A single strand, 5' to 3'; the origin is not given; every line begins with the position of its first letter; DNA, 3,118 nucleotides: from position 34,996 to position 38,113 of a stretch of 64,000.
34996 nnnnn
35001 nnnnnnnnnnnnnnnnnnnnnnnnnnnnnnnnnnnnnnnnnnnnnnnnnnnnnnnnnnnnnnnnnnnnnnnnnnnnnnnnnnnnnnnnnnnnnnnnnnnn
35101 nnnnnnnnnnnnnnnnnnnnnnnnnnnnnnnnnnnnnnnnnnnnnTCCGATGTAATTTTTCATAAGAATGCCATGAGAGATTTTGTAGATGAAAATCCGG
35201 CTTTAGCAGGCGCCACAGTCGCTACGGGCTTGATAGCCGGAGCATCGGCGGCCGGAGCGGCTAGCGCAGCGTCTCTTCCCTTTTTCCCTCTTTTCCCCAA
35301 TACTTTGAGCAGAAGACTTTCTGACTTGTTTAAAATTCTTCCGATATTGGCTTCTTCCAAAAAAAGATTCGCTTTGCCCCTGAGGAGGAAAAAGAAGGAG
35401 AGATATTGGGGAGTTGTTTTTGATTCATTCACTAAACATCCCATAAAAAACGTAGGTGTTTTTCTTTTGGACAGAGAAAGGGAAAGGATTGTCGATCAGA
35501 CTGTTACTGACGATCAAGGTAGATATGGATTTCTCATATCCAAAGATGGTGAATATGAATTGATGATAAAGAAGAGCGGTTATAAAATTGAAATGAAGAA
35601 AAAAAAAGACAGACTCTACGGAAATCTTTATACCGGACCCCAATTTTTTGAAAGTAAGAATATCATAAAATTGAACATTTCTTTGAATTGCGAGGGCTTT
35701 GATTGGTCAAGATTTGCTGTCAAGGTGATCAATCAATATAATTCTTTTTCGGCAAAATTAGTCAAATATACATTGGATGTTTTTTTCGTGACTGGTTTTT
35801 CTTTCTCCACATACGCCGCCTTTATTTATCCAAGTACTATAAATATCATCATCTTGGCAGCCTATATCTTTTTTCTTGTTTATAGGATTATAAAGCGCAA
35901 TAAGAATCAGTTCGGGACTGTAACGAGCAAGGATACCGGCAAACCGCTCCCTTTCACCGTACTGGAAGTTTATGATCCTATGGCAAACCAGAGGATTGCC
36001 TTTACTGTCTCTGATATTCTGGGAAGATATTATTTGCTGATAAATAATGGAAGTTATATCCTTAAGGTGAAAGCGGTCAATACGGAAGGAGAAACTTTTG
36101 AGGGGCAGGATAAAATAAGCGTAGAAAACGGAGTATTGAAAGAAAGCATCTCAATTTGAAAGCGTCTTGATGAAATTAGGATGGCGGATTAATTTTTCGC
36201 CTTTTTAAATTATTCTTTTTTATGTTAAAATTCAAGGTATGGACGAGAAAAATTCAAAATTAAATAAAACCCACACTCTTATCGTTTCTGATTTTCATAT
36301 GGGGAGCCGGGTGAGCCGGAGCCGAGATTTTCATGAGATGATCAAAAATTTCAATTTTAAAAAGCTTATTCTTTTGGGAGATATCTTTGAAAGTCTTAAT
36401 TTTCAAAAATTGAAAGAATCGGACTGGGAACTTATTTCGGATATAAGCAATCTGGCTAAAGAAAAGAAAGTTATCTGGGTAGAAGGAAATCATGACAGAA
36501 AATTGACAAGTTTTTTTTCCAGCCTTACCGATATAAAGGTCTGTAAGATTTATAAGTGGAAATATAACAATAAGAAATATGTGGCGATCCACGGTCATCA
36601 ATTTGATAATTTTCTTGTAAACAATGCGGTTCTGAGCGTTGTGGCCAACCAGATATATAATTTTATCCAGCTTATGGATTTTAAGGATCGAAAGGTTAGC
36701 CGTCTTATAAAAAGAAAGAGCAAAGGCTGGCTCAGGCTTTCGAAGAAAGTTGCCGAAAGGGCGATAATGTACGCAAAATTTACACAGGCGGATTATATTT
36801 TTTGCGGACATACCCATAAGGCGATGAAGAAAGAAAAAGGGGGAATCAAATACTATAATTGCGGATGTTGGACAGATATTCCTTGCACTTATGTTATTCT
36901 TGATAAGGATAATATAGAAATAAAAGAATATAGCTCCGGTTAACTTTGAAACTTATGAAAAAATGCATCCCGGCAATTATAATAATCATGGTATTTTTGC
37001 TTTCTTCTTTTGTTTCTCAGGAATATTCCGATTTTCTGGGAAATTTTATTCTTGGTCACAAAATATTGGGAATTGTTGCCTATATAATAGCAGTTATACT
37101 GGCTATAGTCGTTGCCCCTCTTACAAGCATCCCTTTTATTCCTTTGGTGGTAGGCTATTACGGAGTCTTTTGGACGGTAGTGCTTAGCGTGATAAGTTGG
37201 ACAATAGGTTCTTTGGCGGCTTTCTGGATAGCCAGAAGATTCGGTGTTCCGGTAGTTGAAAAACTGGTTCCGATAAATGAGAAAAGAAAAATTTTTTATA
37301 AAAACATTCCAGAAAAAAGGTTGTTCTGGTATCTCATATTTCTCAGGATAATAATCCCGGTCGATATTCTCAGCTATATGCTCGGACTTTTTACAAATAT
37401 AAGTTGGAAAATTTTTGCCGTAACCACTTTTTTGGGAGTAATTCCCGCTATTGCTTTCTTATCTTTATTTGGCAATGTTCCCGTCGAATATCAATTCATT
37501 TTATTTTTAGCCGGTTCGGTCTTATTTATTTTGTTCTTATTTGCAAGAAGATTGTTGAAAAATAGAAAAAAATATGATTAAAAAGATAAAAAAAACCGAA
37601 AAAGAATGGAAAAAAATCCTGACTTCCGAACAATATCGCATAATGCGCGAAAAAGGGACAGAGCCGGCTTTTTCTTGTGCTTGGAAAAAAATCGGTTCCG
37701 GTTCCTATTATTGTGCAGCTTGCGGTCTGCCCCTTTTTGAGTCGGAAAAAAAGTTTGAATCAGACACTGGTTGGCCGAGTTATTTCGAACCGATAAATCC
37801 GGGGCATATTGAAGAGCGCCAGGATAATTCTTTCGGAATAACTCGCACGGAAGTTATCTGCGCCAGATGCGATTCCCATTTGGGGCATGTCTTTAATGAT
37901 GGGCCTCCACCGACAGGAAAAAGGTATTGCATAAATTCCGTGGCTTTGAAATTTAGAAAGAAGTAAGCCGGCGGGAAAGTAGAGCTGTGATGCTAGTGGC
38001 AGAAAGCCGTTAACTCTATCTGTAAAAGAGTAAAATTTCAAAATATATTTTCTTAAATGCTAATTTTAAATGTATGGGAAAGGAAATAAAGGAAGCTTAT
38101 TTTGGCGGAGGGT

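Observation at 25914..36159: Two tandem giant secreted proteins share a homologous C-terminal TM / transthyretin-like module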

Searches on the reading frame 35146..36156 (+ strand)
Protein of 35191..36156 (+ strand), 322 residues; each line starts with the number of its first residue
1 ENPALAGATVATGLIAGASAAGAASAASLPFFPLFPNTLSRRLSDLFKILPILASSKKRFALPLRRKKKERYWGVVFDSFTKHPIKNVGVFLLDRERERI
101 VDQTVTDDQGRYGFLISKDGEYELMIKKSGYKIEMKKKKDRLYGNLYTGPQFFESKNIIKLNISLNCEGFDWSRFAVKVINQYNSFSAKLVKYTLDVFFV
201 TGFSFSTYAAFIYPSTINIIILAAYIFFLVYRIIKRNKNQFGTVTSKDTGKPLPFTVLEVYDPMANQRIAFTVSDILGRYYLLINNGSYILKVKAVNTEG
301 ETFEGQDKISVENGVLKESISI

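Call 10: search_protein_families(library=ncbifam, proteins=[window:35191-36156:+], max_evalue=1)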
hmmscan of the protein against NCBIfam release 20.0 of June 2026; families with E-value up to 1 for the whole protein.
window:35191-36156:+ (322 aa): 2 families
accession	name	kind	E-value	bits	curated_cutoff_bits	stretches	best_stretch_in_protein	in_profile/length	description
NF053607.1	CHU_0125_OmpA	equivalog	0.0057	15.2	620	1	82-134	437-488/639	CHU_0125 family OmpA-like outer membrane integrity protein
NF010557.0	PRK13952.1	equivalog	0.075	13.2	159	1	190-239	67-115/142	large conductance mechanosensitive channel protein MscL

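Call 11: search_protein_families(library=pfam, proteins=[window:35191-36156:+], max_evalue=10)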
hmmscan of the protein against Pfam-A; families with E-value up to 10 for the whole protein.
window:35191-36156:+ (322 aa): 8 families
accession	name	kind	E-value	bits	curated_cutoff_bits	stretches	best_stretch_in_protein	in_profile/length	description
PF13620.12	CarboxypepD_reg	-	1.4e-13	51.4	32.3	2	74-134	4-62/82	Carboxypeptidase regulatory-like domain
PF13715.12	CarbopepD_reg_2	-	1.1e-10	41.8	32.2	2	74-136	3-60/88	CarboxypepD_reg-like domain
PF17210.9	SdrD_B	-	7e-06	26.7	29.7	1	82-133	21-72/112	SdrD B-like domain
PF12669.12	FeoB_associated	-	0.0091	16.7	27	1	219-240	6-27/44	FeoB-associated Cys-rich membrane protein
PF11974.14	bMG3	-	0.031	14.7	34.9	1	81-115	24-57/103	Bacterial alpha-2-macroglobulin MG3 domain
PF16371.11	MetallophosN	-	0.041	14.5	35.6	1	103-146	21-65/77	N terminal of Calcineurin-like phosphoesterase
PF04665.18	Pox_A32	-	0.082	12.8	22.8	1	189-268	36-111/242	Poxvirus A32 protein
PF22902.2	NOMO1-like_9th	-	0.14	12.4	27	1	82-139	10-68/75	BOS complex subunit NOMO1-like, beta sandwich domain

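Call 49: predict_structure(alignment_id=A2)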
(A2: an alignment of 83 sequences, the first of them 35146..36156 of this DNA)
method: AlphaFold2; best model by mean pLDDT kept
length: 337 residues; sequences in the alignment: 83
mean_pLDDT: 86.4   pTM: 0.70
mean pLDDT of the five models: 86.4, 85.8, 85.4, 85.2, 84.8
residues with pLDDT >= 90: 241; 70-90: 31; 50-70: 36; < 50: 29
segments of 3 or more residues with pLDDT < 50: 34-52, 73-80
pLDDT, mean of each block of 10 residues (from residue 1): 60 81 66 47 43 59 61 48 79 97 98 97 96 97 97 95 95 94 95 94 95 97 98 98 95 92 95 97 96 97 97 91 97 96
secondary structure, 60 per line:
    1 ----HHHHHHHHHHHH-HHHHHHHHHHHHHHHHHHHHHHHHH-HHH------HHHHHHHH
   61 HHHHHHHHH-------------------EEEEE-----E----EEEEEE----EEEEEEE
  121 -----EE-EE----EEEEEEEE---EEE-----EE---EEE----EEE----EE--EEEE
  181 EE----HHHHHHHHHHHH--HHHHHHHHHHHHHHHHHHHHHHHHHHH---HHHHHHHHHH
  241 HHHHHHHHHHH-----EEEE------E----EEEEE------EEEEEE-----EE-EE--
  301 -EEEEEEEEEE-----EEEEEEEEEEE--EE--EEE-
elements in order: H5-16 H18-42 H53-69 E89-93 E104-109 E114-120 E135-142 E146-148 E159-161 E166-168 E177-182 H187-198 H201-227 H231-251 E257-260 E272-276 E283-288 E302-311 E317-327 E334-336
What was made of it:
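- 35410..35691 (+): Sandwich 1 of module B (aa 1259-1352). call 11 (PF13620, 51.4 bits); call 49
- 35914..36156 (+): Sandwich 2 of module B (aa 1427-1507). calls 11, 49
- Residues 85-337 are mostly above 90 and form sandwich, amphipathic helix, hairpin, sandwich (call 49). The signal-like part is followed by about 250 conserved, confidently folded residues (call 49).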

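Call 53: fold_search(model_id=the predicted structure, library=pdb)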
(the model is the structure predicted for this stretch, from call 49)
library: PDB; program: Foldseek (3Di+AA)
matches with E <= 10: 947; with E <= 0.001: 7
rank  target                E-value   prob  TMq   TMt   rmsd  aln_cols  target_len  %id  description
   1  10ps                  2.4e-06  1.00  0.21  0.13  13.9       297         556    9  Crystal structure of SdrD A2-A3-B1-B2 domains from Staphylococcus aureus JH1 (released 2026-02-11)
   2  9c7u_B                2.1e-04  1.00  0.21  0.36  17.6       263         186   11  Structure of the human truncated BOS complex in GDN (released 2024-08-21)
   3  6fwv_B                5.2e-04  1.00  0.21  0.14  15.1       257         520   12  The Bacillus anthracis TIE protein (released 2018-08-08)
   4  4oq1                  5.8e-04  1.00  0.20  0.20  13.6       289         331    9  Structure of the Streptococcal ancillary pilin (released 2014-04-23)
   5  6fwv_A                6.9e-04  1.00  0.21  0.14  15.2       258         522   12  The Bacillus anthracis TIE protein (released 2018-08-08)
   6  4jdz_B                7.3e-04  1.00  0.22  0.17   4.4       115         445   16  Structures of SdrD from Staphylococcus aureus reveal the molecular mechanism of how the cell surface receptors recogni (released 2013-06-19)
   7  5hts_B                8.6e-04  0.94  0.18  0.22  14.7       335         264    7  Crystal structure of shaft pilin spaA from Lactobacillus rhamnosus GG - D295N mutant (released 2016-07-20)
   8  5ek8                  1.2e-03  0.99  0.15  0.08  15.7       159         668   15  Crystal structure of a 9R-lipoxygenase from Cyanothece PCC8801 at 2.7 Angstroms (released 2015-12-23)
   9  5hts_A                1.2e-03  0.93  0.18  0.23  15.0       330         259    8  Crystal structure of shaft pilin spaA from Lactobacillus rhamnosus GG - D295N mutant (released 2016-07-20)
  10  3irz                  1.5e-03  1.00  0.20  0.17   6.0       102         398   20  Crystal structure of functional region of UafA from Staphylococcus saprophyticus in P212121 form (released 2010-09-08)
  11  6xi3                  1.5e-03  0.69  0.14  0.12  18.8       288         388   10  Crystal structure of tetra-tandem repeat in extending region of large adhesion protein (released 2020-10-14)
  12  4jdz_A                1.9e-03  1.00  0.23  0.19   4.1       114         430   14  Structures of SdrD from Staphylococcus aureus reveal the molecular mechanism of how the cell surface receptors recogni (released 2013-06-19)
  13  4v4c_B                2.2e-03  1.00  0.17  0.21   4.2        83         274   11  Crystal Structure of Pyrogallol-Phloroglucinol Transhydroxylase from Pelobacter acidigallici (released 2014-07-09)
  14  5f44_B                2.4e-03  0.91  0.19  0.24  14.0       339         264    9  Crystal structure of shaft pilin spaA from Lactobacillus rhamnosus GG (released 2016-07-20)
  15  1qmu_A                3.3e-03  1.00  0.19  0.17   3.5        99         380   20  Duck carboxypeptidase D domain II (released 2000-10-13)
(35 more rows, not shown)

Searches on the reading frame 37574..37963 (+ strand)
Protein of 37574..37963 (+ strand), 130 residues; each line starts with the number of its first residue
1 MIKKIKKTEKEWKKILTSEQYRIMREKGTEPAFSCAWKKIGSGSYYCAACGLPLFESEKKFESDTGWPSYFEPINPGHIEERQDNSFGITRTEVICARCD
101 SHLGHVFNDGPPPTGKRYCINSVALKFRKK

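Call 9: search_protein_families(library=pfam, proteins=[window:37574-37963:+], max_evalue=0.01)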
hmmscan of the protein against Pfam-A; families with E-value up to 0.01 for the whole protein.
window:37574-37963:+ (130 aa): 4 families
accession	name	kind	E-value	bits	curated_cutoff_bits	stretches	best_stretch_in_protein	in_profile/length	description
PF01641.26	SelR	-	5.8e-48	162.1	24.9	1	16-128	1-115/116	SelR domain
PF24046.1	At4g08330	-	3.4e-05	24.3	27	0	89-114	74-99/129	At4g08330 beta-tent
PF06677.18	Auto_anti-p27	-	0.0038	17.7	24.1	0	45-58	16-29/40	Sjogren's syndrome/scleroderma autoantigen 1 (Autoantigen p27)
PF13824.12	zf-Mss51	-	0.0044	17.6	27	1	43-65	13-35/55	Zinc-finger of mitochondrial splicing suppressor 51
